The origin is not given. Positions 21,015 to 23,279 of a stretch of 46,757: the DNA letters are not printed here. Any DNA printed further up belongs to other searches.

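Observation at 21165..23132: A single ORF fuses the T6SS sheath subunits TssB and TssC, isolated from any other T6SS gene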

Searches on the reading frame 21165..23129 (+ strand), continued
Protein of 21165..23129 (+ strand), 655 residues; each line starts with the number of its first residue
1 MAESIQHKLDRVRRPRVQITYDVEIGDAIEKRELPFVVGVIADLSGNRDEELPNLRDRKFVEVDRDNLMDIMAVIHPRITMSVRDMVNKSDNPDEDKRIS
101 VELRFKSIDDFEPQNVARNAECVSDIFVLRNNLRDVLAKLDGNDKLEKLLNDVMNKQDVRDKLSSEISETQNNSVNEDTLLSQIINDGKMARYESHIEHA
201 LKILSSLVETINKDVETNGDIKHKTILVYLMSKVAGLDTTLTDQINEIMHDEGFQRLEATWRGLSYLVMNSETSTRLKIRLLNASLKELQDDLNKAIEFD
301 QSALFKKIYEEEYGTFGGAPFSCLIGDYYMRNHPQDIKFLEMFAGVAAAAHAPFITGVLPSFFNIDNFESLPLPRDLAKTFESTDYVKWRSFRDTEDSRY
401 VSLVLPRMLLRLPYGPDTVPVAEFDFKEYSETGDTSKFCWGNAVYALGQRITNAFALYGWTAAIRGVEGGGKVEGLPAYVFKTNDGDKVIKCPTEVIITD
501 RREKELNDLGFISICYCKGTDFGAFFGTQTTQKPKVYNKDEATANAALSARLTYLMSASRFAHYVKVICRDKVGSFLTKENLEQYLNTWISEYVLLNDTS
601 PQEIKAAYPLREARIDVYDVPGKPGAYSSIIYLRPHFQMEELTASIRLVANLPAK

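Call 54: find_encoding_contigs(protein=P0073, flank=10000, max_places=2)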
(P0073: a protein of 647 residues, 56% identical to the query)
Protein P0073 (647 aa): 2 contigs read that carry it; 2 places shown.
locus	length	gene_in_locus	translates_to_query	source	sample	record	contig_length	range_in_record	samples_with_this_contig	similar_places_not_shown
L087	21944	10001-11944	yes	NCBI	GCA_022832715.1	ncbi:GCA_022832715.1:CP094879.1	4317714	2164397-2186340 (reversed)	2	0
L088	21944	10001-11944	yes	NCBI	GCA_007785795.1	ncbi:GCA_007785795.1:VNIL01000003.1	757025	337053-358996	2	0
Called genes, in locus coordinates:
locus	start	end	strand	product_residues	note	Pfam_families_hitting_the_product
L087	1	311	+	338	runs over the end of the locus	PF21687:T2SSK_1st, PF03934:T2SSK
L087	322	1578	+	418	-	PF05134:T2SSL, PF12693:GspL_C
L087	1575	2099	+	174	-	PF04612:T2SSM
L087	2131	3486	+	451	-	PF01266:DAO (faint), PF03486:HI0933_like (faint), PF07992:Pyr_redox_2, PF12831:FAD_oxidored (weak), PF13738:Pyr_redox_3, PF00070:Pyr_redox, PF02852:Pyr_redox_dim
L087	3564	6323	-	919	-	PF18339:Tudor_1_RapA, PF18337:Tudor_RapA, PF00176:SNF2-rel_dom, PF04851:ResIII, PF00270:DEAD, PF00271:Helicase_C, PF12137:RapA_C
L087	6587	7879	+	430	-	PF06097:DUF945 (faint)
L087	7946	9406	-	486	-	PF00158:Sigma54_activat, PF14532:Sigma54_activ_2, PF00004:AAA (weak), PF07728:AAA_5 (weak), PF25601:AAA_lid_14, PF02954:HTH_8 (weak)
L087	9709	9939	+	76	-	-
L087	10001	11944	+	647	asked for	PF05591:T6SS_VipA, PF05943:VipB, PF18945:VipB_2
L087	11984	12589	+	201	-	PF05638:T6SS_HCP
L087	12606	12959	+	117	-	PF04965:GPW_gp25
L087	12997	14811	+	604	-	PF05947:T6SS_TssF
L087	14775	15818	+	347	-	PF06996:T6SS_TssG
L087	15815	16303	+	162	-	-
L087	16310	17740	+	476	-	PF05936:T6SS_VasE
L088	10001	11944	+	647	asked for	PF05591:T6SS_VipA, PF05943:VipB, PF18945:VipB_2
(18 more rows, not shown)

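Call 55: find_encoding_contigs(protein=P0044, flank=10000, max_places=2)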
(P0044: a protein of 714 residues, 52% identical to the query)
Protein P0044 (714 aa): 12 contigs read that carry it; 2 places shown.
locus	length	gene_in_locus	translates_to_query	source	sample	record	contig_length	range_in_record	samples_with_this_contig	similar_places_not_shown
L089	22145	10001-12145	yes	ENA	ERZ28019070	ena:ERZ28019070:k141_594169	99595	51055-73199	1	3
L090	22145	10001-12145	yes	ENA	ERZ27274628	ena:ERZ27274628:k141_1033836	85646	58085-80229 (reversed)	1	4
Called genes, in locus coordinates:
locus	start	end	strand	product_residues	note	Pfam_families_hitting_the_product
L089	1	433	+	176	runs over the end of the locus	-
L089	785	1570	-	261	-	-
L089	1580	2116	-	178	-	-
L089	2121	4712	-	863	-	PF00133:tRNA-synt_1, PF01406:tRNA-synt_1e (faint), PF09334:tRNA-synt_1g, PF13603:tRNA-synt_1_2, PF00133:tRNA-synt_1, PF09334:tRNA-synt_1g (weak), PF00133:tRNA-synt_1, PF08264:Anticodon_1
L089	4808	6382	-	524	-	PF00884:Sulfatase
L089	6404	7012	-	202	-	PF03652:RuvX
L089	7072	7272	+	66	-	-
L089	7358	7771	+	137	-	PF06347:SH3_4, PF08239:SH3_3 (weak)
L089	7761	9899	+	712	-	PF17764:PriA_3primeBD, PF00270:DEAD, PF04851:ResIII, PF00271:Helicase_C (faint), PF18319:Zn_ribbon_PriA, PF18074:PriA_C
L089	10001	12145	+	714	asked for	PF05591:T6SS_VipA, PF05943:VipB, PF18945:VipB_2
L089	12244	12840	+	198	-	-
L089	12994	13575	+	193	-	-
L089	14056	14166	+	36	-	-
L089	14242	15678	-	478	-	-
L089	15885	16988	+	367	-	PF00712:DNA_pol3_beta, PF02767:DNA_pol3_beta_2, PF02768:DNA_pol3_beta_3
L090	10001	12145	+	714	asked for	PF05591:T6SS_VipA, PF05943:VipB, PF18945:VipB_2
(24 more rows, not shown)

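Call 56: search_protein_representatives(protein=window:21165-23129:+)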
Query: 655 residues. Proteins with E-value up to 0.001 (for the whole library): 8812; up to 1e-10: 6102; up to 1e-30: 2271. The best 150 are listed.
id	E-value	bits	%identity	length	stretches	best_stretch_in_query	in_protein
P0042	5.8e-242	821.1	59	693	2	179-653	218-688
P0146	7.3e-203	691.9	50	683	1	1-653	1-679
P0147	1.1e-201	688.0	58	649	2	234-653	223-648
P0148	1.5e-199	681.0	57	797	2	234-653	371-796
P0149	5.9e-197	672.4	62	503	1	174-653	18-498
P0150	8.4e-195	665.3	52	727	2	212-654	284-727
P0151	2.1e-189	647.5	48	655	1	1-653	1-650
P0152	3.0e-189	646.9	47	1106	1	6-654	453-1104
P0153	2.2e-188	644.1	55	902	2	230-654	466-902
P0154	3.9e-188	643.3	54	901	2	230-653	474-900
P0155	2.1e-186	637.6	51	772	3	437-654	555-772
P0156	3.0e-184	630.4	50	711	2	433-654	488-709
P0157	2.5e-182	624.1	58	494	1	175-654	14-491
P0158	8.7e-178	609.1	53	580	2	236-654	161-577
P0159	3.5e-177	607.1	52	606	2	226-654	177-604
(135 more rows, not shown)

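Call 64: search_solved_structures(query=window:21165-23129:+, max_evalue=0.00001, show_alignments=0)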
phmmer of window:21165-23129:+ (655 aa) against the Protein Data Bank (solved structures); distinct sequences matched with E-value up to 0.00001: 17.
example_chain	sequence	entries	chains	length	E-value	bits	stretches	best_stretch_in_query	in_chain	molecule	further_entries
9n4v_A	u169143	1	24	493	8.6e-189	632.2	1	169-653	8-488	DUF877 family protein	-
5n8n_B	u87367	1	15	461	1.5e-141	476.1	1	229-654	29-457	EvpB family type VI secretion protein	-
5mxn_A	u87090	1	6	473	1.3e-107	364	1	180-649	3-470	Type VI secretion protein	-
5ojq_A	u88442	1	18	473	2.1e-107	363.4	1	181-649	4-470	Type VI secretion protein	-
3j9g_B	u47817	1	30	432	3.9e-107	362.4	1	235-651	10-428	VipB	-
5myu_A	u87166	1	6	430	4.7e-107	362.2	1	235-650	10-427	Type VI secretion system protein ImpC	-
5urw_1B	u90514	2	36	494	3.8e-106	359.2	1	230-652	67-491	TssC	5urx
3j9o_B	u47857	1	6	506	5.1e-67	229.9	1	227-648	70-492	Intracellular growth locus protein B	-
9n4v_B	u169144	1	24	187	2.3e-46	161.7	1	1-164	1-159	Type VI secretion system contractile sheath small subunit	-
4uqz_B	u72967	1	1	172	5.8e-23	84.4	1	5-154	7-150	HSIB1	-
5n8n_A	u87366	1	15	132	1.5e-20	76.5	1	6-137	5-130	Type VI secretion protein, family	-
5ojq_a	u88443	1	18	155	4e-12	48.6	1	14-166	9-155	VipA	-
5urw_1A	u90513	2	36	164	4.5e-12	48.4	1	15-171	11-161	TssB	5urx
5mxn_a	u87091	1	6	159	6e-11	44.7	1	14-166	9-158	Type VI secretion protein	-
3j9g_A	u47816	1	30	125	6.9e-10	41.2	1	14-131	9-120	VipA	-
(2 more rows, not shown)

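Call 69: find_encoding_contigs(protein=P0138, flank=5000, max_places=6)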
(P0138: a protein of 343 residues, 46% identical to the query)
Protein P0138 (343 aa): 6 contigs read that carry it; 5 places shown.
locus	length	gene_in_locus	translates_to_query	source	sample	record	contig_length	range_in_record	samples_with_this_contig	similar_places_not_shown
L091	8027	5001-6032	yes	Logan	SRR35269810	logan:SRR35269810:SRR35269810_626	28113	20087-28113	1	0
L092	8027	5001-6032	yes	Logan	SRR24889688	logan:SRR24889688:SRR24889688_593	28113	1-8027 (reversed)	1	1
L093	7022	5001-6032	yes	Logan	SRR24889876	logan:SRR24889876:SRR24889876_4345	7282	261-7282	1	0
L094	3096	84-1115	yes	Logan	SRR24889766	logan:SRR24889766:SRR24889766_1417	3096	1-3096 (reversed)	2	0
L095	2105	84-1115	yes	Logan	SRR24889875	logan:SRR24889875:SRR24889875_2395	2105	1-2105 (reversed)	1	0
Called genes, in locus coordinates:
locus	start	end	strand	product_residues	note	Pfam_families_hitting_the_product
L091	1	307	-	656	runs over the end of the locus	PF01464:SLT, PF27553:SLT_superhelical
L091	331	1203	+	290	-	PF00701:DHDPS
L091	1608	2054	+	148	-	PF00588:SpoU_methylase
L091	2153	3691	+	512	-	PF13365:Trypsin_2, PF13180:PDZ_2 (faint)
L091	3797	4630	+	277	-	-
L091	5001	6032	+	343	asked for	PF06996:T6SS_TssG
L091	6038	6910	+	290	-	PF13793:Pribosyltran_N, PF00156:Pribosyltran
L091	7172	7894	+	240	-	PF10858:DUF2659 (weak), PF09976:TPR_21 (weak)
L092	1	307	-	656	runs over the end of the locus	PF01464:SLT, PF27553:SLT_superhelical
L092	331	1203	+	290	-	PF00701:DHDPS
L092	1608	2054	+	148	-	PF00588:SpoU_methylase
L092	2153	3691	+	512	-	PF13365:Trypsin_2, PF13180:PDZ_2 (faint)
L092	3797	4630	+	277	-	-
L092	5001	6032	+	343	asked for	PF06996:T6SS_TssG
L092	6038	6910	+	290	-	PF13793:Pribosyltran_N, PF00156:Pribosyltran (weak)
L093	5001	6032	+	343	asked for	PF06996:T6SS_TssG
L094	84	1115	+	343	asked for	PF06996:T6SS_TssG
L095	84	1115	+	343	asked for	PF06996:T6SS_TssG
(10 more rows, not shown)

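Call 70: find_encoding_contigs(protein=P0128, flank=5000, max_places=3)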
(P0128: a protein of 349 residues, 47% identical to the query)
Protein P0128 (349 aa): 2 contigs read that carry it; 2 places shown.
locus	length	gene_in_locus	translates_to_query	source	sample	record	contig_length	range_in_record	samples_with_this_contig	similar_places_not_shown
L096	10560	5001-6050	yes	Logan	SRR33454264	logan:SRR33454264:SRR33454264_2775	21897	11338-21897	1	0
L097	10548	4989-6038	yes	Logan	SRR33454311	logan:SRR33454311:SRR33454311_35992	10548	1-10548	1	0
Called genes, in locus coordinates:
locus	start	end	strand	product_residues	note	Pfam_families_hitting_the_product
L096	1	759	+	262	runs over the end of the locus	PF02567:PhzC-PhzF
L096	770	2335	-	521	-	PF00005:ABC_tran, PF13555:AAA_29 (faint), PF00350:Dynamin_N (faint), PF01926:MMR_HSR1 (faint), PF12848:ABC_tran_Xtn, PF00005:ABC_tran, PF02463:SMC_N (weak), PF13304:AAA_21 (weak), +2 more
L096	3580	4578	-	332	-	PF01118:Semialdhyde_dh, PF02774:Semialdhyde_dhC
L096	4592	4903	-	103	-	-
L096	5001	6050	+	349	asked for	PF06996:T6SS_TssG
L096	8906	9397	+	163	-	PF02075:RuvC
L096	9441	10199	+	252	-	PF00005:ABC_tran, PF13304:AAA_21 (faint)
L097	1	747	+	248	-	?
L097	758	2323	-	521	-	PF00005:ABC_tran, PF13555:AAA_29 (faint), PF00350:Dynamin_N (faint), PF01926:MMR_HSR1 (faint), PF12848:ABC_tran_Xtn, PF00005:ABC_tran, PF02463:SMC_N (weak), PF13304:AAA_21 (weak), +2 more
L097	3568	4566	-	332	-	PF01118:Semialdhyde_dh, PF02774:Semialdhyde_dhC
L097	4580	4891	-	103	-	-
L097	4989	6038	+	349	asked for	PF06996:T6SS_TssG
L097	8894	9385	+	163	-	PF02075:RuvC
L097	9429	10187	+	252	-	PF00005:ABC_tran, PF13304:AAA_21 (faint)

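Call 76: predict_structure(alignment_id=A2)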
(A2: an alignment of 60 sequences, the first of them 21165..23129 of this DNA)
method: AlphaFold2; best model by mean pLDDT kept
length: 655 residues; sequences in the alignment: 60
mean_pLDDT: 93.3   pTM: 0.92
mean pLDDT of the five models: 93.3, 92.6, 92.5, 92.1, 91.7
residues with pLDDT >= 90: 548; 70-90: 97; 50-70: 8; < 50: 2
segments of 3 or more residues with pLDDT < 50: none
pLDDT, mean of each block of 10 residues (from residue 1): 58 86 89 97 94 95 98 97 92 86 97 97 96 96 95 95 93 85 92 92 96 92 93 96 98 98 98 97 98 95 96 88 98 97 97 98 95 93 96 97 98 95 94 87 98 95 93 94 87 94 97 95 96 95 92 95 94 84 96 92 93 95 92 89 86 84
secondary structure, 60 per line:
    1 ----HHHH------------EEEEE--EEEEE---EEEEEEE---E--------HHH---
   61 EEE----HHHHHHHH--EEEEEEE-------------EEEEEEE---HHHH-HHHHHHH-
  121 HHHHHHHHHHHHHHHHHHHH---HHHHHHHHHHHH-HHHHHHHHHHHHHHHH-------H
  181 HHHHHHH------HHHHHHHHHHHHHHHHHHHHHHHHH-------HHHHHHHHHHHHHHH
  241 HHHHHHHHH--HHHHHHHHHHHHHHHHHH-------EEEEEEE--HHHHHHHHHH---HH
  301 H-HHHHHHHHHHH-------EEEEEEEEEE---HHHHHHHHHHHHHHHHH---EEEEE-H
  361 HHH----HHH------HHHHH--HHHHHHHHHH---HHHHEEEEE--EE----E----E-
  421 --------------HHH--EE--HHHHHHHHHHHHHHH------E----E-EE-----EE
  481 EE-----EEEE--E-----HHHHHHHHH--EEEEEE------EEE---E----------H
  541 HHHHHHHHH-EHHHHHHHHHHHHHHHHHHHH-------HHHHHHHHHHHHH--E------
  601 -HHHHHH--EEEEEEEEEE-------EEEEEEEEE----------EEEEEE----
elements in order: H5-8 E21-25 E28-32 E36-42 E61-63 H68-75 E78-84 E98-104 H108-111 H113-119 H121-140 H144-155 H157-172 H180-187 H194-218 H226-249 H252-269 E277-283 H286-295 H303-313 E321-330 H334-350 E354-358 H360-363 H377-381 H384-393 H397-400 E401-405 H444-458 E479-482 E488-491 H500-508 E511-516 E523-525 H540-549 H552-571 H579-591 H602-607 E610-619 E627-635 E646-651

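Call 83: fold_search(model_id=the predicted structure, library=pdb)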
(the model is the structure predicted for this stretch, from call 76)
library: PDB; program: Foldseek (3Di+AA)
matches with E <= 10: 446; with E <= 0.001: 20
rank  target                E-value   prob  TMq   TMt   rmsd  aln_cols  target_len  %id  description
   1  9n4v_A                4.5e-41  1.00  0.51  0.89   9.1       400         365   61  Azotobacter vinelandii extended type VI secretion system sheath tube complex (released 2025-07-16)
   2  5n8n_B                5.2e-41  1.00  0.60  0.84  10.3       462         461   48  Contracted sheath of a Pseudomonas aeruginosa type six secretion system consisting of TssB1 and TssC1 (released 2018-01-10)
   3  3j9g_2                5.8e-36  1.00  0.59  0.87   8.8       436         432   40  Atomic model of the VipA/VipB, the type six secretion system contractile sheath of Vibrio cholerae from cryo-EM (released 2015-03-11)
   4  5urx_1B               1.2e-35  1.00  0.58  0.87   3.5       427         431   40  Structure of the contracted type VI secretion system sheath in Myxococcus xanthus (released 2017-05-10)
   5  5urw_1B               2.7e-35  1.00  0.58  0.90   2.8       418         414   41  Structure of the extended type VI secretion system sheath in Myxococcus xanthus (released 2017-05-10)
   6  5myu_MODEL_1_A        1.6e-34  1.00  0.60  0.89   2.8       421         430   41  VipA-N2/VipB contracted sheath of type VI secretion system (released 2017-08-02)
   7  5mxn_MODEL_1_A        2.3e-33  1.00  0.63  0.85   3.6       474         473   38  Atomic model of the VipA/VipB/Hcp, the type six secretion system non-contractile sheath-tube of Vibrio cholera (released 2017-08-02)
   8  5ojq_A                2.6e-33  1.00  0.63  0.85   3.6       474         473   38  The modeled structure of of wild type extended type VI secretion system sheath/tube complex in vibrio cholerae based o (released 2017-08-09)
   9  3j9o_B                1.2e-27  1.00  0.56  0.84   3.3       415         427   32  CryoEM structure of a type VI secretion system (released 2015-03-18)
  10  9qgp_3A               2.5e-05  1.00  0.27  0.41  13.3       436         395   10  Cryo-EM structure of the PlPVC1 sheath, 6-fold symmetrized (C6), in contracted state (released 2025-10-29)
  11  9mkb_dS               3.8e-05  1.00  0.30  0.30   7.9       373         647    8  Structure of the bacteriophage T4 portal-neck-tail complex (released 2025-12-24)
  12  9mkb_1                6.3e-05  1.00  0.30  0.30   9.9       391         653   10  Structure of the bacteriophage T4 portal-neck-tail complex (released 2025-12-24)
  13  9mkb_AK               6.6e-05  1.00  0.29  0.29   7.1       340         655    8  Structure of the bacteriophage T4 portal-neck-tail complex (released 2025-12-24)
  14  9f4a_SA               8.9e-05  1.00  0.29  0.29   9.8       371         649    9  Interface between baseplate cup and extended tail tube/sheath of Klebsiella phage KP1 variant vB_Kpn_Lilla1 (released 2025-05-14)
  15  8q1i_O                1.1e-04  1.00  0.27  0.31   8.3       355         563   11  Neck-tail junction of phage 812 after tail contraction (C6) (released 2024-08-14)
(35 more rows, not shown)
